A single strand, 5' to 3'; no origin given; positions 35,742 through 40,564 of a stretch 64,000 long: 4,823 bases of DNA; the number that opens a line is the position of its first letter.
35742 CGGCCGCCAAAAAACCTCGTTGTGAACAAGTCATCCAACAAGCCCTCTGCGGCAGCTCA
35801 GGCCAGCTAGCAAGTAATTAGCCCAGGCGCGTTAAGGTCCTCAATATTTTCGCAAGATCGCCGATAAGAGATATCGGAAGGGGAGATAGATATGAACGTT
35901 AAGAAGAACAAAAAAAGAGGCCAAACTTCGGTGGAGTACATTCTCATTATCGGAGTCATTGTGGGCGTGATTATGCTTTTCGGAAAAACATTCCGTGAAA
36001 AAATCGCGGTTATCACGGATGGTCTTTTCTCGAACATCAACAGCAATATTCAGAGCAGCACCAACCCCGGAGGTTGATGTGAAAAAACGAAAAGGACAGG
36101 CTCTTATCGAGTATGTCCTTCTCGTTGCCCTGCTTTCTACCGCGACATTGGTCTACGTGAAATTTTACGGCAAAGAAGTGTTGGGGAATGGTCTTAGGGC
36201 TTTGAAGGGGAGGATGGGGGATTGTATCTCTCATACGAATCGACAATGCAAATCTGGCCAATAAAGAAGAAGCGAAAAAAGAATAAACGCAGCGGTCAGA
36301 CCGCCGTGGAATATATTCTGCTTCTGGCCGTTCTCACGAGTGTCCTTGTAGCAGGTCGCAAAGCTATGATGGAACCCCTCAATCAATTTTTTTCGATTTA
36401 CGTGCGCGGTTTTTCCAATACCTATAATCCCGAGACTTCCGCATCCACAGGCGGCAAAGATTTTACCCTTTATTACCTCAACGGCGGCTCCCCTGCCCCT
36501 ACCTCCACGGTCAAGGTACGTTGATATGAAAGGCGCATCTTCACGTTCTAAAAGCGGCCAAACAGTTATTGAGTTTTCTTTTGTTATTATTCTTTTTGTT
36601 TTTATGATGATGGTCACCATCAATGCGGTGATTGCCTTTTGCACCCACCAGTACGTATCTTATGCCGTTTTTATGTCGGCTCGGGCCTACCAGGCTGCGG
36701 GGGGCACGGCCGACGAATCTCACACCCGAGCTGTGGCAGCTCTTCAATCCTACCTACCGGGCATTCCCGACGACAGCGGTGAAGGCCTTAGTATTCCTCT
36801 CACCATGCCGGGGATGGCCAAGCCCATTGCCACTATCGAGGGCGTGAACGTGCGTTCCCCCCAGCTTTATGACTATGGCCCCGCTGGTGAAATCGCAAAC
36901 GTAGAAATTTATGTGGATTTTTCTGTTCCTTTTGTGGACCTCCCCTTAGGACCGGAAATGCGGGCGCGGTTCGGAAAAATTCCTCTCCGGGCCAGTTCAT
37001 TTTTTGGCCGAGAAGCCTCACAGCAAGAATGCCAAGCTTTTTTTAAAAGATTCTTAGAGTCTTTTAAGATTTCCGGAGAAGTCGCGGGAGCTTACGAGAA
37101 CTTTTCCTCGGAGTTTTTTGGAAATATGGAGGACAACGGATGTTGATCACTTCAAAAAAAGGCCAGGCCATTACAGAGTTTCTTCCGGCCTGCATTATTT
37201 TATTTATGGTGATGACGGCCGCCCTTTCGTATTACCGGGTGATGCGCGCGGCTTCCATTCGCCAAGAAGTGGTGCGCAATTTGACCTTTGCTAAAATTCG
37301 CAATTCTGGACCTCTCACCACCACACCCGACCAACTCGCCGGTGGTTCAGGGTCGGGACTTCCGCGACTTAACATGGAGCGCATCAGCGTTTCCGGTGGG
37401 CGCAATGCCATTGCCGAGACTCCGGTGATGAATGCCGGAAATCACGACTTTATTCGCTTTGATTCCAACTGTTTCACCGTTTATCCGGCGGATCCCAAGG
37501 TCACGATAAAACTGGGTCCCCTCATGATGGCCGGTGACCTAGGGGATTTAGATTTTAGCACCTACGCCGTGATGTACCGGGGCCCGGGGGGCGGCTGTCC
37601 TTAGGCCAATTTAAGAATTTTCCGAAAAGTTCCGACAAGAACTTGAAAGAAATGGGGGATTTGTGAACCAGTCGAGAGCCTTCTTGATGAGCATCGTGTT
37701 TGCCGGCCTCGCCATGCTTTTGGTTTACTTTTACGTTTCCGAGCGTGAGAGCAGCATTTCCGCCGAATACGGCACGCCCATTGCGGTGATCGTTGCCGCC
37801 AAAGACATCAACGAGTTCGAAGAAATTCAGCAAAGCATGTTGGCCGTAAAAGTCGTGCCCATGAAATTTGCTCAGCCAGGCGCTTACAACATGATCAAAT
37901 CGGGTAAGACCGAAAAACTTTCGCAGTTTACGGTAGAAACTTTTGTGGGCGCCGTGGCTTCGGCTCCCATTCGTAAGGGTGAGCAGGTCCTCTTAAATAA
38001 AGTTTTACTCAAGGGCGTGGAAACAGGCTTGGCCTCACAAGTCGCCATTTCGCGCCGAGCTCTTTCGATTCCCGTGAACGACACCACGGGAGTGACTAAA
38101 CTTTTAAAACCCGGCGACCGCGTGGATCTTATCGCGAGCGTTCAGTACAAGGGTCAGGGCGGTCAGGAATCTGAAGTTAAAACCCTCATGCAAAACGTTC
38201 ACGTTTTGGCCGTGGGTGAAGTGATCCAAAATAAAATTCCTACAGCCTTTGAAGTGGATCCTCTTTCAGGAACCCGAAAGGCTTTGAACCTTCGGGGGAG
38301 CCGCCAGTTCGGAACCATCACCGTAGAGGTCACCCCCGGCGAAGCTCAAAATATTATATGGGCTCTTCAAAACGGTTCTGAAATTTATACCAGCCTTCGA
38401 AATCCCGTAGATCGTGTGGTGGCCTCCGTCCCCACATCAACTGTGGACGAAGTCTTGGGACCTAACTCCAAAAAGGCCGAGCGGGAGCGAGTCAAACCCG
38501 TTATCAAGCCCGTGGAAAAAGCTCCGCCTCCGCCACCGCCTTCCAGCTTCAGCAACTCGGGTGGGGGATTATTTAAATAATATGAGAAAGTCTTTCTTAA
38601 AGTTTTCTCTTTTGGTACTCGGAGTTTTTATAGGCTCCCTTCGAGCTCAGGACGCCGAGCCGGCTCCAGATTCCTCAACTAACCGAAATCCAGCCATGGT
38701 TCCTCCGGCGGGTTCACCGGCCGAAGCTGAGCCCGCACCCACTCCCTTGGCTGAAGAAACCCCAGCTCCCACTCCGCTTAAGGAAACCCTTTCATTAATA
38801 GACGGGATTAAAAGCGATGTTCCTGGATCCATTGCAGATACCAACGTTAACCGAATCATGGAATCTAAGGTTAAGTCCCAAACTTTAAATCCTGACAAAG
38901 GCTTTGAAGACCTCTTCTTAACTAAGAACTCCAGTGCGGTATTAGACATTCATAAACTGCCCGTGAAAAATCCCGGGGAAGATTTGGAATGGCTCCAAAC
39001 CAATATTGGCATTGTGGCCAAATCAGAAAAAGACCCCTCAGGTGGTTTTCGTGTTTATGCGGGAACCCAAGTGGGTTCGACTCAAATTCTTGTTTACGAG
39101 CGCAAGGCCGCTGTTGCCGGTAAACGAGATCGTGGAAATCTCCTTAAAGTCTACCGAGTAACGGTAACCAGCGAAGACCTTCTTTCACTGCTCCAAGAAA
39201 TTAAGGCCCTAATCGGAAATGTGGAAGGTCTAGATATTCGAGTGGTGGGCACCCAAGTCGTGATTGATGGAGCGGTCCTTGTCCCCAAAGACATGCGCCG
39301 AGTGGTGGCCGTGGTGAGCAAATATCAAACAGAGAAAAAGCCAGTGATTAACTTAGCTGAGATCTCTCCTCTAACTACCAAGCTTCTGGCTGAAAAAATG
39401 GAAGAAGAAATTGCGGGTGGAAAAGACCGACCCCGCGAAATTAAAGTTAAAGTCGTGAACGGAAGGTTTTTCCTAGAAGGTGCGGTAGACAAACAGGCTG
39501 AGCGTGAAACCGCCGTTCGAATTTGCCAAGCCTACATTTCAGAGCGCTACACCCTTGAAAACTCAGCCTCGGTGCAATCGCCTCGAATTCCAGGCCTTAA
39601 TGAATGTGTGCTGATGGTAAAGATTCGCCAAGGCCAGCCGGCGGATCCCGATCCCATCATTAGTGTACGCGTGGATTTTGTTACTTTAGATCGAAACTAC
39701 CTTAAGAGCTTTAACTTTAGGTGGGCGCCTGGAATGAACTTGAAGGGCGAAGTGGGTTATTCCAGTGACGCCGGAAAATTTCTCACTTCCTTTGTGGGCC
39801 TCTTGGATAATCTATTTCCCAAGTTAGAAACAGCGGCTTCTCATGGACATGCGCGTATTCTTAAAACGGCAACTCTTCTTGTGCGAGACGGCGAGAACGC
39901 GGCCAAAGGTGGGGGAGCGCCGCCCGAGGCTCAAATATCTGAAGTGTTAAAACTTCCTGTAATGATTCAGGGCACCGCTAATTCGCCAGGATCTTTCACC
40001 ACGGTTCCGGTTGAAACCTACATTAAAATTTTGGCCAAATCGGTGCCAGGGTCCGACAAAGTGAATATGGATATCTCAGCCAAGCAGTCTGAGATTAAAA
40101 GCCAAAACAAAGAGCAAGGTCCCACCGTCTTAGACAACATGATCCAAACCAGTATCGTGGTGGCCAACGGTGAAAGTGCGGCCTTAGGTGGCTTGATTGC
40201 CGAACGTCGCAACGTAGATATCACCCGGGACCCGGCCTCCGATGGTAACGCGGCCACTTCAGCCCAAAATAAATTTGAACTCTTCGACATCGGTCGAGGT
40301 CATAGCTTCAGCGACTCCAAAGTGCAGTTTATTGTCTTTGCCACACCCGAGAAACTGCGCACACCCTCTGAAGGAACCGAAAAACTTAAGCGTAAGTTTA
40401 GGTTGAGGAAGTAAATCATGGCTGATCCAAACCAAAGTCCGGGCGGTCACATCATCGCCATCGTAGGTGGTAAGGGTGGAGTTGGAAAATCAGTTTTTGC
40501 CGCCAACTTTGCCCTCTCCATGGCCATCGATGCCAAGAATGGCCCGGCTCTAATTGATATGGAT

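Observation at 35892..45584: Compact Tad/Flp pilus locus immediately followed by a hit-locus-like pair (YD-repeat protein plus small Q/G-rich secreted protein)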

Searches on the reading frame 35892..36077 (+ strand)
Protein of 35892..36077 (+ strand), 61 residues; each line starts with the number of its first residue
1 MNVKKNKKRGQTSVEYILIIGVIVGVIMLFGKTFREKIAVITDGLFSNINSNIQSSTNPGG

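Call 3: search_protein_families(library=pfam, max_evalue=0.1, proteins=[window:35892-36077:+])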
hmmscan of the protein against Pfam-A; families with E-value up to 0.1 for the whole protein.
window:35892-36077:+ (61 aa): 4 families
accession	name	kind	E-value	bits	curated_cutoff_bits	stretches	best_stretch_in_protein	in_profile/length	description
PF04021.17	Class_IIIsignal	-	4.6e-07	30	23.7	1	8-31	1-24/27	Class III signal peptide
PF16982.10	Flp1_like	-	1.5e-05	24.8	33.5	1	10-54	8-48/49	Putative Flagellin, Flp1-like, domain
PF05102.17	Holin_BlyA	-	0.0015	18.9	27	1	17-52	23-58/61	holin, BlyA family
PF01134.28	GIDA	-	0.032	13.7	22.1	1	13-61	117-166/391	Glucose inhibited division protein A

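Call 4: search_protein_families(library=ncbifam, max_evalue=0.1, proteins=[window:35892-36077:+])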
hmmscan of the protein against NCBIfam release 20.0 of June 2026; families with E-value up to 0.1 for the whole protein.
window:35892-36077:+ (61 aa): 1 family
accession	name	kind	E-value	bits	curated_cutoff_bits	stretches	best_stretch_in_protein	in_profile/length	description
NF008468.0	PRK11360.1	equivalog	0.034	12.5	646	1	3-53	187-238/616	two-component system sensor histidine kinase AtoS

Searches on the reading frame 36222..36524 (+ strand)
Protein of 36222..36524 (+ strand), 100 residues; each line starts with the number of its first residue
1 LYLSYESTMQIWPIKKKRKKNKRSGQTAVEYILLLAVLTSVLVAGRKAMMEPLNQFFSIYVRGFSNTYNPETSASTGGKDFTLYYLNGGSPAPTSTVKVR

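Call 3: search_protein_families(library=pfam, max_evalue=0.1, proteins=[window:36222-36524:+])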
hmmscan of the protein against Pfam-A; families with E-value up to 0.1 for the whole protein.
window:36222-36524:+ (100 aa): 3 families
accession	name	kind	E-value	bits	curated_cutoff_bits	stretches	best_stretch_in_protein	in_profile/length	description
PF04021.17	Class_IIIsignal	-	0.00065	20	23.7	1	25-44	3-23/27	Class III signal peptide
PF04964.19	Flp_Fap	-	0.011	16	32.2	1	23-58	5-40/46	Flp/Fap pilin component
PF22704.2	CBM13-like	-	0.088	13.4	30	0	66-99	2-35/82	Alpha-galactosidase, CBM13 domain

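Call 4: search_protein_families(library=ncbifam, max_evalue=0.1, proteins=[window:36222-36524:+])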
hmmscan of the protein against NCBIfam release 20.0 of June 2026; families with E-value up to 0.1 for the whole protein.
window:36222-36524:+ (100 aa): 0 families

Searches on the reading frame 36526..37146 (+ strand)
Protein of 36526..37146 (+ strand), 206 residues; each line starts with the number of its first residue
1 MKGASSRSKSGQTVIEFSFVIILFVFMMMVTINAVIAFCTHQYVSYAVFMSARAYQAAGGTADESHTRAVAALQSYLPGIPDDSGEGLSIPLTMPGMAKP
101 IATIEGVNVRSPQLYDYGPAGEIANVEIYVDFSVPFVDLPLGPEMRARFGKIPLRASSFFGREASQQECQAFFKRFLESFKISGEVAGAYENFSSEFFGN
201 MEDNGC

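Call 3: search_protein_families(library=pfam, max_evalue=0.1, proteins=[window:36526-37146:+])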
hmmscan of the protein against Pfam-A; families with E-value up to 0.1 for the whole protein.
window:36526-37146:+ (206 aa): 1 family
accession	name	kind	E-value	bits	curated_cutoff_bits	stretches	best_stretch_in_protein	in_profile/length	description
PF07811.17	TadE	-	3.4e-05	24.3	22.9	1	11-53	1-43/43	TadE-like protein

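Call 4: search_protein_families(library=ncbifam, max_evalue=0.1, proteins=[window:36526-37146:+])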
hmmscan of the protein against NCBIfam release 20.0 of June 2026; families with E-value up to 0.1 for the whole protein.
window:36526-37146:+ (206 aa): 0 families

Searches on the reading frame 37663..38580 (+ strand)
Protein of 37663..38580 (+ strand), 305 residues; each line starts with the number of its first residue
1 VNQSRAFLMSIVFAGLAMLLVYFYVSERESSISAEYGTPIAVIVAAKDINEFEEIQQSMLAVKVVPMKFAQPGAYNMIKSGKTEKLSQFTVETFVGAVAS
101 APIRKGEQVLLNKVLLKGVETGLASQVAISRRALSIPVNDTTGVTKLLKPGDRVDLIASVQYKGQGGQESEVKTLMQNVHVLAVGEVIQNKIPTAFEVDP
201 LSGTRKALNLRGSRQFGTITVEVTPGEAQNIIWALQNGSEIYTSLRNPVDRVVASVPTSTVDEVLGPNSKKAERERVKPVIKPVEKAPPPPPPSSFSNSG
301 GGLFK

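Call 3: search_protein_families(library=pfam, max_evalue=0.1, proteins=[window:37663-38580:+])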
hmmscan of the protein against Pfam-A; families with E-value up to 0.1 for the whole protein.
window:37663-38580:+ (305 aa): 2 families
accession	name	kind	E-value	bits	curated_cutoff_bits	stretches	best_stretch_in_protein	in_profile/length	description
PF16976.10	RcpC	-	2.7e-21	76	28.8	1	122-246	2-114/114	Flp pilus assembly protein RcpC/CpaB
PF08666.17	SAF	-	4.2e-05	24.5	21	1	41-112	2-60/63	SAF domain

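Call 4: search_protein_families(library=ncbifam, max_evalue=0.1, proteins=[window:37663-38580:+])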
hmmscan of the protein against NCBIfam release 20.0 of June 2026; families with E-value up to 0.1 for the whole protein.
window:37663-38580:+ (305 aa): 1 family
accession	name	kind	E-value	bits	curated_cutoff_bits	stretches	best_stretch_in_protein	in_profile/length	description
TIGR03177.1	pilus_cpaB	equivalog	3e-41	141.4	71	1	8-272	5-245/262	Flp pilus assembly protein CpaB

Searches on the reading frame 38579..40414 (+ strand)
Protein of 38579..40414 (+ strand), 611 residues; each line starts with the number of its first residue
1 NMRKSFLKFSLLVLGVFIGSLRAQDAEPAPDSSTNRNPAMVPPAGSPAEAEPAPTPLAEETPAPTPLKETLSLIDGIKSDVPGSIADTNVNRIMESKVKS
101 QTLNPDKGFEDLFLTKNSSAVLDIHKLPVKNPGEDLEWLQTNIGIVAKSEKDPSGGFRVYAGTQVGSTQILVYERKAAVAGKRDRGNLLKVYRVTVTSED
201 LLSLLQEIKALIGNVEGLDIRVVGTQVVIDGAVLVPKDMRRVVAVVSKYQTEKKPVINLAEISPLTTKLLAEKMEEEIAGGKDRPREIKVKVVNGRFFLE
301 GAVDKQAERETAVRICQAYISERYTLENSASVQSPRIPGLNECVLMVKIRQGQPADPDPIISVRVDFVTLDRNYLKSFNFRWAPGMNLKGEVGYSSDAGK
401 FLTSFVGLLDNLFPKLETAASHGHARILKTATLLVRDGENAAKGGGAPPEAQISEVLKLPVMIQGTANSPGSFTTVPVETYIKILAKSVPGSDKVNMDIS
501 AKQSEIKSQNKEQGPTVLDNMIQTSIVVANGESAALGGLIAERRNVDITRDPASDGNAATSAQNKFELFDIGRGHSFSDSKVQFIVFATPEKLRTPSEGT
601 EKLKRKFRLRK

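Call 3: search_protein_families(library=pfam, max_evalue=0.1, proteins=[window:38579-40414:+])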
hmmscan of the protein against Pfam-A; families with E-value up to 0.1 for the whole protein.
window:38579-40414:+ (611 aa): 2 families
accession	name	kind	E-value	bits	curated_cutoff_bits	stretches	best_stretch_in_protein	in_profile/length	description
PF00263.26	Secretin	-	1.4e-10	41.4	27.5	1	421-550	4-133/169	Bacterial type II and III secretion system protein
PF04972.22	BON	-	5e-07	30.4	27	1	270-318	5-54/69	BON domain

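Call 4: search_protein_families(library=ncbifam, max_evalue=0.1, proteins=[window:38579-40414:+])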
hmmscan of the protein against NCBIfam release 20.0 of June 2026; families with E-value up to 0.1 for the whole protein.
window:38579-40414:+ (611 aa): 2 families
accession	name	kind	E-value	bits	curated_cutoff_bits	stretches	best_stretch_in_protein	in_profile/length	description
TIGR02517.1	type_II_gspD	equivalog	7.6e-06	24.7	351.35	1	489-550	491-555/600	type II secretion system secretin GspD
TIGR02515.1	IV_pilus_PilQ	subfamily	0.00015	20.8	284.35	1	492-545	332-387/428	type IV pilus secretin PilQ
